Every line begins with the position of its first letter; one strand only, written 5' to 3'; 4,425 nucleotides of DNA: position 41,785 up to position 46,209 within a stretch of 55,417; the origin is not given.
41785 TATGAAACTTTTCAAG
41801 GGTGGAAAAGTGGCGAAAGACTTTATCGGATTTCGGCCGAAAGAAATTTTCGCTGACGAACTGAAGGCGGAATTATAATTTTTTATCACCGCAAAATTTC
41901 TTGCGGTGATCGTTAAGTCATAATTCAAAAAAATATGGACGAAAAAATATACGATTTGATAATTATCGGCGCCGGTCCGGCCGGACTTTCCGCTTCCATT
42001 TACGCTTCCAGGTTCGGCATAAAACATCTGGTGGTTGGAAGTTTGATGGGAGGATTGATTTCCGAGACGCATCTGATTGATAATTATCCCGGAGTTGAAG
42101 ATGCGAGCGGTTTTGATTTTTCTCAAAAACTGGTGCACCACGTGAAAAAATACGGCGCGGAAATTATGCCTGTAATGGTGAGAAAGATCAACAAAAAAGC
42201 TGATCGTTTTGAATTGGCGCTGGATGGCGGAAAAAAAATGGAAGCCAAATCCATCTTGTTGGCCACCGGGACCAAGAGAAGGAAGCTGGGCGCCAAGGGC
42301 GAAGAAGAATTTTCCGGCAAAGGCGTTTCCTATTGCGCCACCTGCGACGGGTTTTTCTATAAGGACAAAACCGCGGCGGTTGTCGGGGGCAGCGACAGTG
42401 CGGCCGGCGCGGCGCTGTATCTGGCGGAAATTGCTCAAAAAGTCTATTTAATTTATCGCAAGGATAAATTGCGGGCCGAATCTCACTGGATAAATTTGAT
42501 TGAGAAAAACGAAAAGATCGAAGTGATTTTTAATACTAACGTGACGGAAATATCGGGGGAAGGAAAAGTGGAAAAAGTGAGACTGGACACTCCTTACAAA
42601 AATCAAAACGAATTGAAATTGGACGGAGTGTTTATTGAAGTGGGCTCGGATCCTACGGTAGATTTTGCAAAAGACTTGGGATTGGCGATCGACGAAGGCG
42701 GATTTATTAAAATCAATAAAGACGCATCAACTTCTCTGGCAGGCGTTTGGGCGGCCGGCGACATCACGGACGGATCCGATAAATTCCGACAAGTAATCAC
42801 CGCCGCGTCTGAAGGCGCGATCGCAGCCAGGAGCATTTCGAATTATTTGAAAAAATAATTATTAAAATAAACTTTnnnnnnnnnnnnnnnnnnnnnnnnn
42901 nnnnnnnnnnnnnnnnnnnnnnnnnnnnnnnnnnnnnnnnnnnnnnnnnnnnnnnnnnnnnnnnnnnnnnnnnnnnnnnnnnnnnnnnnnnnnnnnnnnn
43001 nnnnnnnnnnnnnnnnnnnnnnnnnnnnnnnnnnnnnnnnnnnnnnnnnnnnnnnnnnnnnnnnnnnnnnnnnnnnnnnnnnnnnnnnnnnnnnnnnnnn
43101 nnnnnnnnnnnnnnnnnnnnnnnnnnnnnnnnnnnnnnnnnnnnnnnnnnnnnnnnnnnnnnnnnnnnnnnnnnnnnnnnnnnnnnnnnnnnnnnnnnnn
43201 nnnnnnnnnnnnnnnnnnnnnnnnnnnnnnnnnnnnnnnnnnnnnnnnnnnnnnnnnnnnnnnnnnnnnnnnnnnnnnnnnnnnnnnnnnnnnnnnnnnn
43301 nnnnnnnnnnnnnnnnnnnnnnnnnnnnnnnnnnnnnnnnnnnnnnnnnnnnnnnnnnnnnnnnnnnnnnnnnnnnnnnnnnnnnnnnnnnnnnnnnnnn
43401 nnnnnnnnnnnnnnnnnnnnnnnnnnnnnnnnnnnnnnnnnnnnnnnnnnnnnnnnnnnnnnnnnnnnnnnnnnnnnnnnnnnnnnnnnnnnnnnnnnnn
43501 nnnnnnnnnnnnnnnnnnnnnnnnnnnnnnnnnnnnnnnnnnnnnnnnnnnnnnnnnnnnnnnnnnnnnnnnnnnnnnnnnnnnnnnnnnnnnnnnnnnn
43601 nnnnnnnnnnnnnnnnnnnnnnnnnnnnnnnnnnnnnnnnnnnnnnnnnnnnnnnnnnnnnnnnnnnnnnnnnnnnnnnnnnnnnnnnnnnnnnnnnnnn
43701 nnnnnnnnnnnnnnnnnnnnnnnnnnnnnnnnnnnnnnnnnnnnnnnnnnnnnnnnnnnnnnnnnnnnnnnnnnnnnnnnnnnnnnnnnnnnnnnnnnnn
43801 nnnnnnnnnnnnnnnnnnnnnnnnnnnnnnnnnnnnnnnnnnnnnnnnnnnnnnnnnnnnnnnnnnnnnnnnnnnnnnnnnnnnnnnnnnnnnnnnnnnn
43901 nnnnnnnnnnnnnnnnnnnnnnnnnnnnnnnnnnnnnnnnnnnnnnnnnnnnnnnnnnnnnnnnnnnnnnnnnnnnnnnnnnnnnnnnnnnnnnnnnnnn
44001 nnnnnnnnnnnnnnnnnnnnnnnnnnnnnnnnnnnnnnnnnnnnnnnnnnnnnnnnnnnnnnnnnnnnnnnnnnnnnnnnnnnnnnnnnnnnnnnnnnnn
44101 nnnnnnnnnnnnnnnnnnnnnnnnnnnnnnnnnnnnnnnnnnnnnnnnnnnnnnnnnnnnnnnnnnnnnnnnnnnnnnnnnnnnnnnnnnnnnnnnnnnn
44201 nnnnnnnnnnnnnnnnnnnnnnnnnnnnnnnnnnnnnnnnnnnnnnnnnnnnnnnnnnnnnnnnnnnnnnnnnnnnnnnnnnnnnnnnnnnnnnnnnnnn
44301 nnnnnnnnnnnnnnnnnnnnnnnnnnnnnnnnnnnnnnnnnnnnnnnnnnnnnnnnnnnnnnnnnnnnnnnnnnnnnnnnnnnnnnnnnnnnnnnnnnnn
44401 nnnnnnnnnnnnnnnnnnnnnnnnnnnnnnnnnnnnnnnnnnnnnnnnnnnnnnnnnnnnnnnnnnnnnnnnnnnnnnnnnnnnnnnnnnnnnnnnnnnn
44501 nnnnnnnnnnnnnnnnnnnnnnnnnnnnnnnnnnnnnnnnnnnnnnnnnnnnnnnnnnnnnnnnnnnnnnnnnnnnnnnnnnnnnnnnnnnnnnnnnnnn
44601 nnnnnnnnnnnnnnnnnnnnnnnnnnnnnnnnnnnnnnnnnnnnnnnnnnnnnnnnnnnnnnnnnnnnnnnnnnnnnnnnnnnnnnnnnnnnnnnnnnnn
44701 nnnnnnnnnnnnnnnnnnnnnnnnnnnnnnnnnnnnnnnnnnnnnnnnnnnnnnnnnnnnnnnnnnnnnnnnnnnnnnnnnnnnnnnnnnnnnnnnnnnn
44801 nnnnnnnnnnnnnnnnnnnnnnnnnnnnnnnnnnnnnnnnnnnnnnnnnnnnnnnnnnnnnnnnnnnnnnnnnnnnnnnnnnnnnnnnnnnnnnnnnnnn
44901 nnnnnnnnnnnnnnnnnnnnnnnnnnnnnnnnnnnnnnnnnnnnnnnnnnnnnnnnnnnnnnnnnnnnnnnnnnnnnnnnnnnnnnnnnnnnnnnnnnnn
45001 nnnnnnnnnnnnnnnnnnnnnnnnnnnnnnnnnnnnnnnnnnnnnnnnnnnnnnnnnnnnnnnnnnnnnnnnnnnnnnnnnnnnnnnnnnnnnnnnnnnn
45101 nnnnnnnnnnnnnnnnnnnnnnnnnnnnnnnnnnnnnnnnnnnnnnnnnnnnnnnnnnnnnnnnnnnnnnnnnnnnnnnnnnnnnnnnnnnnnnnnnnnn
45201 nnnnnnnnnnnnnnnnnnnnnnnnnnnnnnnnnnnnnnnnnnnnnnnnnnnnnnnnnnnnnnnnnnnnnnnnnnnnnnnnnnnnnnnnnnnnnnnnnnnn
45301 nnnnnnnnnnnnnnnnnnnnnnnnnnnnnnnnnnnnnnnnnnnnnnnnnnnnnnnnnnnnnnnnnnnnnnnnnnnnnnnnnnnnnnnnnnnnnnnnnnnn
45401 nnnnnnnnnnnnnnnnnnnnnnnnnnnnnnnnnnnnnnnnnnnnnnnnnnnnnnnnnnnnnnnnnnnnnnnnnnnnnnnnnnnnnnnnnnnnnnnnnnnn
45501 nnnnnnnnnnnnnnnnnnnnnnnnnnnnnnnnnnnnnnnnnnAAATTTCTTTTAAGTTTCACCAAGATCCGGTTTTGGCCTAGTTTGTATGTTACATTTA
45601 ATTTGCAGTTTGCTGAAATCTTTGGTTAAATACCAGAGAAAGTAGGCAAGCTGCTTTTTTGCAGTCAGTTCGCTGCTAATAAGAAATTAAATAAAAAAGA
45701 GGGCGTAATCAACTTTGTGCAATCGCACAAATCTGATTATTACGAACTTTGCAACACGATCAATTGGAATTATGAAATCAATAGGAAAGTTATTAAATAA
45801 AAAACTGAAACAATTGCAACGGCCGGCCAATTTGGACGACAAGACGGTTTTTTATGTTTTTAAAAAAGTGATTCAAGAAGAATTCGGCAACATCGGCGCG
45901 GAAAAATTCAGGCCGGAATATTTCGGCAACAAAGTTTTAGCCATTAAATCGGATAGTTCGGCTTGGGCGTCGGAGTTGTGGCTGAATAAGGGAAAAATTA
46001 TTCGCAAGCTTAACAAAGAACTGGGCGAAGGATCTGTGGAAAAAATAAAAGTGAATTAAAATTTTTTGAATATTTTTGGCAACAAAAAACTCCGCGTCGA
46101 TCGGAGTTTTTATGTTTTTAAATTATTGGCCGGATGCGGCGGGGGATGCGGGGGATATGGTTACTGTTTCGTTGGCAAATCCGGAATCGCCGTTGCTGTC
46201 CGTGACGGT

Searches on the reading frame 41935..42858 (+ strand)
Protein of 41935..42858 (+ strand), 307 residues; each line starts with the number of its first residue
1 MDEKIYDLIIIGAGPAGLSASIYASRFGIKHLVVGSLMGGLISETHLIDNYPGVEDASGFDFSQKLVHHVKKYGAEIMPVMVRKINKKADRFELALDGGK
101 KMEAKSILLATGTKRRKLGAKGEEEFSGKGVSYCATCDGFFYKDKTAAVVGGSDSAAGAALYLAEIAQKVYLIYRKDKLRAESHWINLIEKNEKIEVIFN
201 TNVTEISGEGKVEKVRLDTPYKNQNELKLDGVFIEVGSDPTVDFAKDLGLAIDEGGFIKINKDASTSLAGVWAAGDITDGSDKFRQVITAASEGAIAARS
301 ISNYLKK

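Call 5: search_protein_families(library=pfam, proteins=[window:41935-42858:+], max_evalue=0.01)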
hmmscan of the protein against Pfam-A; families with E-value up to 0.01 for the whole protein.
window:41935-42858:+ (307 aa): 11 families
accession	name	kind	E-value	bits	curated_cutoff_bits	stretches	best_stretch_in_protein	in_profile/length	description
PF07992.20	Pyr_redox_2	-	1.5e-49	169.4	26.1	1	6-294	1-291/291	Pyridine nucleotide-disulphide oxidoreductase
PF13738.12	Pyr_redox_3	-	8.1e-25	88.1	30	2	80-275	102-305/305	Pyridine nucleotide-disulphide oxidoreductase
PF00070.33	Pyr_redox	-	1.3e-13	51.7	22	1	147-217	2-79/82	Pyridine nucleotide-disulphide oxidoreductase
PF03486.20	HI0933_like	-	1.3e-06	28.5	50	0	7-33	2-28/244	HI0933-like protein Rossmann domain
PF12831.13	FAD_oxidored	-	3.5e-05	23.7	27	1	7-43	1-39/416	FAD dependent oxidoreductase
PF01134.28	GIDA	-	0.00075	19.1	22.1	0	7-34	1-28/391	Glucose inhibited division protein A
PF13434.12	Lys_Orn_oxgnase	-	0.0017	18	21.3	0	4-25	1-22/339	L-lysine 6-monooxygenase/L-ornithine 5-monooxygenase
PF01494.25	FAD_binding_3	-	0.0018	18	22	1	7-35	3-31/349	FAD binding domain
PF13454.12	NAD_binding_9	-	0.0028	18.1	21.8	0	74-113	115-154/155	FAD-NAD(P)-binding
PF05834.18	Lycopene_cycl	-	0.003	17.1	23.4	0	7-32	1-28/380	Lycopene cyclase protein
PF00890.30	FAD_binding_2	-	0.0086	15.7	20.4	0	7-34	1-28/414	FAD binding domain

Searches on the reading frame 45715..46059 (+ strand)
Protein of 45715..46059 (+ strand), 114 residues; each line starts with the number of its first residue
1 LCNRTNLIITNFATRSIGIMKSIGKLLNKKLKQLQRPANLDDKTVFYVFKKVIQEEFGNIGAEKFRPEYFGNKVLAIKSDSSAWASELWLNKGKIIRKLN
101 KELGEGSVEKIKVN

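Call 5: search_protein_families(library=pfam, proteins=[window:45715-46059:+], max_evalue=0.01)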
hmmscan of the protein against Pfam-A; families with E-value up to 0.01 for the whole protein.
window:45715-46059:+ (114 aa): 1 family
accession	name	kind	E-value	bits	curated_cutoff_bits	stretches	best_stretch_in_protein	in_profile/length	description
PF05258.17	DciA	-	1.5e-12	48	24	1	51-113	27-89/89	Dna[CI] antecedent, DciA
